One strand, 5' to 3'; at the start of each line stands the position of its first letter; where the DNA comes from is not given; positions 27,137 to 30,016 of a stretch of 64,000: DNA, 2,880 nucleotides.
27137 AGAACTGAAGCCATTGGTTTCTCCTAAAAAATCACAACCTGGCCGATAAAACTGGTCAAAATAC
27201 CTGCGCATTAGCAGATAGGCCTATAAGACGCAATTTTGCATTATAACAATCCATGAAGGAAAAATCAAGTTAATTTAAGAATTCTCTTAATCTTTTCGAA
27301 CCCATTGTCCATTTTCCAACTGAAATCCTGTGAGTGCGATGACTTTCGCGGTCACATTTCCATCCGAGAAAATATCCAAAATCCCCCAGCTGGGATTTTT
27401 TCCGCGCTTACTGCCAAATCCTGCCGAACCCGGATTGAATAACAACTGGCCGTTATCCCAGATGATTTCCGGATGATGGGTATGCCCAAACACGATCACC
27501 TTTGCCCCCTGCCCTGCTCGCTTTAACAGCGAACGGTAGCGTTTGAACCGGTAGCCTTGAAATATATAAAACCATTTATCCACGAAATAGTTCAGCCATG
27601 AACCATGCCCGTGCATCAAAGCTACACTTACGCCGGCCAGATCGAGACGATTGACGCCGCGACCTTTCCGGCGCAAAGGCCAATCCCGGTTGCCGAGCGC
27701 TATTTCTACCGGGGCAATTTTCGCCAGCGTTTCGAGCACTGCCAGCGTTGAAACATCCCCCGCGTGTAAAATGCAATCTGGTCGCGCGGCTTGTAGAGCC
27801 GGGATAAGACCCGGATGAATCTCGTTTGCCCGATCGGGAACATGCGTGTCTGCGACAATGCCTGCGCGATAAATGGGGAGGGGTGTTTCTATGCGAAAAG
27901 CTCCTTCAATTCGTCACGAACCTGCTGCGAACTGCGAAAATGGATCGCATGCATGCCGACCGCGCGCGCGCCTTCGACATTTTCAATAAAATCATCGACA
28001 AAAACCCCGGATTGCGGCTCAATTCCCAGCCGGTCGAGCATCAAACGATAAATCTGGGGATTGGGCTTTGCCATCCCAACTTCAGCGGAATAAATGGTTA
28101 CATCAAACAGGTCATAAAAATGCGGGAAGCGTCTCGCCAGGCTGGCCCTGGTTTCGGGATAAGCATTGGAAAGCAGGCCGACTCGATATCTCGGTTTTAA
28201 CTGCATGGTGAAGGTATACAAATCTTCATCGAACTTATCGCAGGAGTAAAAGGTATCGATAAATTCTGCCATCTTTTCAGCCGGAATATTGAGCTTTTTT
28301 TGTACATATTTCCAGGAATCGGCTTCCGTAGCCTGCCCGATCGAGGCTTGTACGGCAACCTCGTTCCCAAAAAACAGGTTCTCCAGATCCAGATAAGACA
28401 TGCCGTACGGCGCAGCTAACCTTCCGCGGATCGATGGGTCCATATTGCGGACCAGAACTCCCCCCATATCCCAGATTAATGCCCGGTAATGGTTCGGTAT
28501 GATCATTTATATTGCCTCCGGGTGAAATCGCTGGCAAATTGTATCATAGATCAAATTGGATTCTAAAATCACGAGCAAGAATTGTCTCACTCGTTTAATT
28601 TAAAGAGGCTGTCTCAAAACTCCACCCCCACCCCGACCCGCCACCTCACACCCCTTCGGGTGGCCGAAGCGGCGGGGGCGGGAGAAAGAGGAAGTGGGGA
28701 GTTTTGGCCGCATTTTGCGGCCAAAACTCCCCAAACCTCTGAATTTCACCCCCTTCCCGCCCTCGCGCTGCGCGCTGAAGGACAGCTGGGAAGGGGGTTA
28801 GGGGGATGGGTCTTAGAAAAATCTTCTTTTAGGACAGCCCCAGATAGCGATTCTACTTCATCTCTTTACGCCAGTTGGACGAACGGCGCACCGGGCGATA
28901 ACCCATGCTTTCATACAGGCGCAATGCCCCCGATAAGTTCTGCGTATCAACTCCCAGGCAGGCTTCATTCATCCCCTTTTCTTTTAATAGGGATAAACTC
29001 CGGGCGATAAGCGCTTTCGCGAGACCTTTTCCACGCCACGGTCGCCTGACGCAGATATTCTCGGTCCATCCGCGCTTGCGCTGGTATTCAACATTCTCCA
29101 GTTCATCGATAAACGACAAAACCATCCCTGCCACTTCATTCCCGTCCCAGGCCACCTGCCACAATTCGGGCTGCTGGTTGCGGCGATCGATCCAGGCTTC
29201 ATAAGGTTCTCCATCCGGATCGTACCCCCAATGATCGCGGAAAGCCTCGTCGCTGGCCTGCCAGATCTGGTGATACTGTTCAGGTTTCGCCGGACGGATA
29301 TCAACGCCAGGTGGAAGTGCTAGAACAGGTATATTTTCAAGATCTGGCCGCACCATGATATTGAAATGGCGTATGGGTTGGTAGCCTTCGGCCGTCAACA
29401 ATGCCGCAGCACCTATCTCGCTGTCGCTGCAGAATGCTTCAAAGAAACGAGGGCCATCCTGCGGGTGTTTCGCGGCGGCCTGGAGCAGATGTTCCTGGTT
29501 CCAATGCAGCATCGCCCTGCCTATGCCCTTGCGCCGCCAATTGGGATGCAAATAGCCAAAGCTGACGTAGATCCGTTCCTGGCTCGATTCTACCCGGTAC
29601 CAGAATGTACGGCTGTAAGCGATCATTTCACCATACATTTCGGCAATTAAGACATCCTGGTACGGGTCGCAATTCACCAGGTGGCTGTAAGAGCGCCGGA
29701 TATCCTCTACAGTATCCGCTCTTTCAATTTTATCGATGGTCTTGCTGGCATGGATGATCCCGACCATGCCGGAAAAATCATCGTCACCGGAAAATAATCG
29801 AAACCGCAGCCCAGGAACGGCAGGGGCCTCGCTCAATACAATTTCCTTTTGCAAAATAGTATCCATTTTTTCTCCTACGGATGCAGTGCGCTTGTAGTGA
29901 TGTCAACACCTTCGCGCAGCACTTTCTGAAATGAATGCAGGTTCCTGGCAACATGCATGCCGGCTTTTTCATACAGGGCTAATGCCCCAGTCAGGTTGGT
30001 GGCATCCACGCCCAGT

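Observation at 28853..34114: Tightly coupled ABC-2 exporter plus four GNAT acetyltransferases: candidate acetylate-and-export module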

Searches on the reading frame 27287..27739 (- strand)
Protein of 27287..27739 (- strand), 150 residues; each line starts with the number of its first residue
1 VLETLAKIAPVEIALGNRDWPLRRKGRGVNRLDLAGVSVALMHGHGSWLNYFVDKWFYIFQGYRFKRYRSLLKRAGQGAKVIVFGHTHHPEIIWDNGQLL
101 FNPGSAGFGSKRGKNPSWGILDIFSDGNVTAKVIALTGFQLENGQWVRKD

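Call 3: search_protein_families(library=pfam, proteins=[window:27287-27739:-], max_evalue=0.01)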
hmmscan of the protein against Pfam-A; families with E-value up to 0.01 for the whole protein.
window:27287-27739:- (150 aa): 1 family
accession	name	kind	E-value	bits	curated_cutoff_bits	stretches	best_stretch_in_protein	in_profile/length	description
PF12850.12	Metallophos_2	-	3.9e-14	53.4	27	1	2-123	42-151/154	Calcineurin-like phosphoesterase superfamily domain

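Call 4: search_protein_families(library=ncbifam, proteins=[window:27287-27739:-], max_evalue=0.01)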
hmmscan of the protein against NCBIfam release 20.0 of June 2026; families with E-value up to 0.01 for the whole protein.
window:27287-27739:- (150 aa): 2 families
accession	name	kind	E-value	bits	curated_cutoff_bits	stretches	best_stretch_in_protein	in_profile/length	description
NF006988.0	PRK09453.1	equivalog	5.3e-09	36.2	117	1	57-138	100-172/183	phosphodiesterase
TIGR00040.1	yfcE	subfamily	1.5e-07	31.6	56.25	1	6-123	48-150/158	YfcE family phosphodiesterase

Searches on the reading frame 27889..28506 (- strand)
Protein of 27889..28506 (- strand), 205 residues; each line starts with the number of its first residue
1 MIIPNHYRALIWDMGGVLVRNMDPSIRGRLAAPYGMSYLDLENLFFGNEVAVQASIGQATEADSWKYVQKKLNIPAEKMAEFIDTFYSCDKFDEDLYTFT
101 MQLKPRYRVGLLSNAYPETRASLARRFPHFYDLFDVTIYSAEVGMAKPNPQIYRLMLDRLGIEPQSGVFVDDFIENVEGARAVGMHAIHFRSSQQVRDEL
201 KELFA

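Call 3: search_protein_families(library=pfam, proteins=[window:27889-28506:-], max_evalue=0.01)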
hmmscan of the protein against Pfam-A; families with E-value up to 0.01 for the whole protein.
window:27889-28506:- (205 aa): 3 families
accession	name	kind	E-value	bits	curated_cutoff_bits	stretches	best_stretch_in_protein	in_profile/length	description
PF00702.32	Hydrolase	-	2.1e-17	64.6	26.4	1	7-184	1-191/191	haloacid dehalogenase-like hydrolase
PF13419.12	HAD_2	-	1.5e-09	38.7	23.8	1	102-188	90-176/178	Haloacid dehalogenase-like hydrolase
PF13242.12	Hydrolase_like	-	4.3e-05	23.8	22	1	146-201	3-59/75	HAD-hyrolase-like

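Call 4: search_protein_families(library=ncbifam, proteins=[window:27889-28506:-], max_evalue=0.01)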
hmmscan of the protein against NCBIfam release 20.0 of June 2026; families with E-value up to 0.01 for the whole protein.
window:27889-28506:- (205 aa): 31 families (the best 25 are shown)
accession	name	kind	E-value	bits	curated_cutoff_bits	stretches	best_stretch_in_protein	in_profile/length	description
TIGR02247.1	HAD-1A3-hyp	subfamily_domain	1.5e-24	86.9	125.4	1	7-203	2-208/211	epoxide hydrolase N-terminal domain-like phosphatase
TIGR01509.1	HAD-SF-IA-v3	subfamily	4.9e-18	65.8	29.4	1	107-189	80-153/154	HAD-IA family hydrolase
TIGR02253.1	CTE7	subfamily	3.2e-14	53.2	169.75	1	70-199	73-203/221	TIGR02253 family HAD-type hydrolase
NF006991.0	PRK09456.1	equivalog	6.5e-14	52.1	295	1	107-198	101-192/199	glucose-1-phosphatase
TIGR02252.1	DREG-2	subfamily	3.8e-12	46.4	155.2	1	93-188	107-202/203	HAD hydrolase, REG-2-like, family IA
TIGR01993.1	Pyr-5-nucltdase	equivalog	1.2e-10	41.5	142.9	1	101-188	94-181/183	pyrimidine 5'-nucleotidase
TIGR01428.1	HAD_type_II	equivalog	3.4e-10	40.3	125.4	1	64-189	63-189/197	haloacid dehalogenase type II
TIGR02254.1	YjjG_YfnB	equivalog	6.5e-10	38.9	159.9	1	80-196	86-202/223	YjjG family noncanonical pyrimidine nucleotidase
TIGR01549.1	HAD-SF-IA-v1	subfamily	1.7e-09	38.3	23.3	1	104-184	74-149/149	HAD-IA family hydrolase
NF006976.0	PRK09449.1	equivalog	1.6e-08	34.4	183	1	66-197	69-202/225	pyrimidine 5'-nucleotidase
TIGR02009.1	PGMB-YQAB-SF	subfamily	8.6e-08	32.6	153.35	1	8-188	2-184/186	beta-phosphoglucomutase family hydrolase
TIGR01449.2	PGP_bact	equivalog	1.9e-07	30.8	180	1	108-192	103-186/213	phosphoglycolate phosphatase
NF053830.1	RUBPPhHalo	equivalog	2.8e-07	30.4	330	1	132-198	144-211/234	ribulose-1,5-bisphosphate 5-phosphatase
TIGR01454.1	AHBA_synth_RP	hypoth_equivalog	3.3e-07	30.1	246.65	1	131-189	115-173/205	AHBA synthesis associated protein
NF008087.0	PRK10826.1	equivalog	1.7e-06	27.8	191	1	130-198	131-199/222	hexitol phosphatase HxpB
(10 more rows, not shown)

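Call 97: search_protein_families(library=padloc, proteins=[window:27889-28506:-], max_evalue=0.001)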
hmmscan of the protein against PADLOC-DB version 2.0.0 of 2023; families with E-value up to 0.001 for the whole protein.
window:27889-28506:- (205 aa): 0 families

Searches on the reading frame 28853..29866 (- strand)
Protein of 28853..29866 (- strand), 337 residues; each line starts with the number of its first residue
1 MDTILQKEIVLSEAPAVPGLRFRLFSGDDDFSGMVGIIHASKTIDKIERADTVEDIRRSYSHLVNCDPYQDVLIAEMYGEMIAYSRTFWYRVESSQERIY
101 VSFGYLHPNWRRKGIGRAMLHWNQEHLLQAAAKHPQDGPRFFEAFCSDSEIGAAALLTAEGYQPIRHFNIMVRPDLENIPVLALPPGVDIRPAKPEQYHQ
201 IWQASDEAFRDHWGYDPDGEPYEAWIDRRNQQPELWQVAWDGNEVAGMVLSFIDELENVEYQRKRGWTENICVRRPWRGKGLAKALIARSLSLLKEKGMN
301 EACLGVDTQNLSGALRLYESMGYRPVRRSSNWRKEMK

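Call 3: search_protein_families(library=pfam, proteins=[window:28853-29866:-], max_evalue=0.01)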
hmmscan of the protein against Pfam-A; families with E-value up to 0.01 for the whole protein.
window:28853-29866:- (337 aa): 6 families
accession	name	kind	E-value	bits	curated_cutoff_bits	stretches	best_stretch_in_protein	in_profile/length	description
PF00583.31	Acetyltransf_1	-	1.4e-20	74.1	20.7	2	201-323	4-116/116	Acetyltransferase (GNAT) family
PF13508.13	Acetyltransf_7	-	1.7e-17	64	27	2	238-324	7-83/84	Acetyltransferase (GNAT) domain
PF13673.13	Acetyltransf_10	-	1.9e-12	47.7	23.6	1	235-328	32-112/128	Acetyltransferase (GNAT) domain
PF13527.13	Acetyltransf_9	-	2.1e-07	31.4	25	1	189-325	1-126/127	Acetyltransferase (GNAT) domain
PF13302.13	Acetyltransf_3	-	1.3e-05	26.4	25.4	1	190-323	4-137/138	Acetyltransferase (GNAT) domain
PF08445.16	FR47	-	0.002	18.5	22.1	0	264-326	20-80/86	FR47-like protein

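Call 4: search_protein_families(library=ncbifam, proteins=[window:28853-29866:-], max_evalue=0.01)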
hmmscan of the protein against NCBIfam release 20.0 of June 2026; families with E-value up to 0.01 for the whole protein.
window:28853-29866:- (337 aa): 10 families
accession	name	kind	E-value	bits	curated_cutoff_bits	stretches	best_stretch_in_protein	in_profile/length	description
NF002959.0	PRK03624.1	equivalog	2.2e-12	46.9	124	1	215-325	30-131/147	GNAT family acetyltransferase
TIGR01575.1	rimI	equivalog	2.3e-10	40.7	86.4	1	230-333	28-122/132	ribosomal protein S18-alanine N-acetyltransferase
TIGR03448.1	mycothiol_MshD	equivalog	1.5e-09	37.6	163.1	2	106-212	79-176/294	mycothiol synthase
NF040503.1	resist_ArsN1a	equivalog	3.1e-07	30.3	170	0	62-121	40-99/159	arsinothricin resistance N-acetyltransferase ArsN1 family A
NF033083.0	AAC_3_I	equivalog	3.4e-06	27.3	200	1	194-324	8-135/145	AAC(3)-I family aminoglycoside N-acetyltransferase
NF053587.1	SpmdActasePaiA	equivalog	6.8e-06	26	250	1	234-323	60-147/172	spermidine/spermine N(1)-acetyltransferase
NF040504.1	resist_ArsN1b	equivalog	1.9e-05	24.5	210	0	271-326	82-136/159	arsinothricin resistance N-acetyltransferase ArsN1 family B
NF007025.1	PRK09491.1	equivalog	8.6e-05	22.5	173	1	270-329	67-125/145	ribosomal protein S18-alanine N-acetyltransferase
NF049894.1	CG3035_N_ac_Glu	equivalog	0.00091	18.5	280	1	271-325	238-291/300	N-acetylglutamate synthase, CG3035 family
NF043067.1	AAC_6p_group_E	equivalog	0.0039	17.1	140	0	243-335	47-139/140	aminoglycoside 6'-N-acetyltransferase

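Call 97: search_protein_families(library=padloc, proteins=[window:28853-29866:-], max_evalue=0.001)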
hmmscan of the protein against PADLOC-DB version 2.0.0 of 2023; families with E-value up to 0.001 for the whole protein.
window:28853-29866:- (337 aa): 0 families
